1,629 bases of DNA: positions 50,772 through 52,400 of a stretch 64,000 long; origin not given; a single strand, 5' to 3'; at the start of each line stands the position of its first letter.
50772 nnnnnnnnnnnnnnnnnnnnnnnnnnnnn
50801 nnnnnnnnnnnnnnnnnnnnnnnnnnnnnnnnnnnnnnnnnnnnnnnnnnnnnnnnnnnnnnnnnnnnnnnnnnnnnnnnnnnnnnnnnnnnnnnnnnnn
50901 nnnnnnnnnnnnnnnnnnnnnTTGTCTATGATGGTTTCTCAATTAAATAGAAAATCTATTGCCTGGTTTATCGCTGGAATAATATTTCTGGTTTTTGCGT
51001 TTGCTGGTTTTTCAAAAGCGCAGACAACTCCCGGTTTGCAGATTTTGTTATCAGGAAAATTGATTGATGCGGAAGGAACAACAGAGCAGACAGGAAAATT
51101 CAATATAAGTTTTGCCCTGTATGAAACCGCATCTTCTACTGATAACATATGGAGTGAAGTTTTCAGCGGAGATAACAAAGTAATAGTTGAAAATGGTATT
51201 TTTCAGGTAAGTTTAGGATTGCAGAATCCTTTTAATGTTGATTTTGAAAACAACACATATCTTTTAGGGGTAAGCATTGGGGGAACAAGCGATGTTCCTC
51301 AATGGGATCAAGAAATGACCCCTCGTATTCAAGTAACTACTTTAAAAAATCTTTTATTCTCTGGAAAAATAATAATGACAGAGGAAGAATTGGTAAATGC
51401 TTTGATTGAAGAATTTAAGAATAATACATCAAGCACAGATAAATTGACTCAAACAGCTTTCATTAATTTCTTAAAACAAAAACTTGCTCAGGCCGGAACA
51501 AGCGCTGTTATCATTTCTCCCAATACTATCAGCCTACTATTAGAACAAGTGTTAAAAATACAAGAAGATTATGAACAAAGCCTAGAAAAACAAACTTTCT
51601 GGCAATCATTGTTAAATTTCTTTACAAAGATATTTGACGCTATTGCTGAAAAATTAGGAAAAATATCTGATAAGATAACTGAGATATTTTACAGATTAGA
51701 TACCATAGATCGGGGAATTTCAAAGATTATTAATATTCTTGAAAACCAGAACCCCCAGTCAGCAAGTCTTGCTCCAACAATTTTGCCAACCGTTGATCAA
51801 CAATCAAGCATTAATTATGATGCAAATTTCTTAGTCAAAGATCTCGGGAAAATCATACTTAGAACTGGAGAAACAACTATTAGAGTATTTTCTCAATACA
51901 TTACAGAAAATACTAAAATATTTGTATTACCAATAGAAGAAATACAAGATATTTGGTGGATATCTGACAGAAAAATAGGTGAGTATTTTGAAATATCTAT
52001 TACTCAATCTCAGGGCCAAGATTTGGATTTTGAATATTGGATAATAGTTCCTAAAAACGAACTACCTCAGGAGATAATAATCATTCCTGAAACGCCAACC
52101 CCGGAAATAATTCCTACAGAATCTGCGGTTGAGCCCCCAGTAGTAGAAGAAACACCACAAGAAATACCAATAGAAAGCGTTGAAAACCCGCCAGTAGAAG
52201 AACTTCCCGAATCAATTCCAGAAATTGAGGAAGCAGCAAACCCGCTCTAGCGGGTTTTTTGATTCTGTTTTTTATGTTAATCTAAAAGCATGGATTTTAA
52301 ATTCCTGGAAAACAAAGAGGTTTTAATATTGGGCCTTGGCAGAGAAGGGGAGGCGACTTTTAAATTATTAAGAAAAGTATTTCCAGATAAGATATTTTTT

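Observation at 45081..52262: Wzy_C/O-antigen-ligase-like TPR protein plus four secreted or anchored proteins inserted between mraY and murD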

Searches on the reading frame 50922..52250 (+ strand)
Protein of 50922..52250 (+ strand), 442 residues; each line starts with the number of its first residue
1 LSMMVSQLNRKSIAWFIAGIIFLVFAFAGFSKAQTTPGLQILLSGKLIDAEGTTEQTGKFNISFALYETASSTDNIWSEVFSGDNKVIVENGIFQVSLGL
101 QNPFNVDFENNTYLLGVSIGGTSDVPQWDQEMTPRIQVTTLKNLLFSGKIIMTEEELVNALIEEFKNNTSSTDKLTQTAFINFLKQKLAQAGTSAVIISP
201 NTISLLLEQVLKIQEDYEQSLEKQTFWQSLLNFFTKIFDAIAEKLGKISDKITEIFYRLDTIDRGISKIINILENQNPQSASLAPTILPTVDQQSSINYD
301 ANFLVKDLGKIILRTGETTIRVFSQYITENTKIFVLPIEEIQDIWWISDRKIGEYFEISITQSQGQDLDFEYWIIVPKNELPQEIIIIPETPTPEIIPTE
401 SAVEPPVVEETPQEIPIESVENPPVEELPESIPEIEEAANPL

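Call 3: search_protein_families(library=pfam, proteins=[window:50922-52250:+], max_evalue=0.1)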
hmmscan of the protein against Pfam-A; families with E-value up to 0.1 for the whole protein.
window:50922-52250:+ (442 aa): 0 families
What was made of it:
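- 50922..52250 (+): p7: signal peptide, beta domain, helical region, beta domain and a Pro/Glu-rich tail. It is always the last gene of the cassette. No Pfam family (call 3).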

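Call 4: search_protein_families(library=ncbifam, proteins=[window:50922-52250:+], max_evalue=0.1)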
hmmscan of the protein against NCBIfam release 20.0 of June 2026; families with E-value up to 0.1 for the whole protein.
window:50922-52250:+ (442 aa): 2 families
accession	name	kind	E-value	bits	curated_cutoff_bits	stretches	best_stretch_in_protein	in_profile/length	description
TIGR00180.1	parB_part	domain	0.041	13.6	58.45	1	214-277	99-161/186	ParB/RepB/Spo0J family partition protein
NF046073.1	UpsA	equivalog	0.088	12.9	130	0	295-366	56-124/136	pilin subunit UpsA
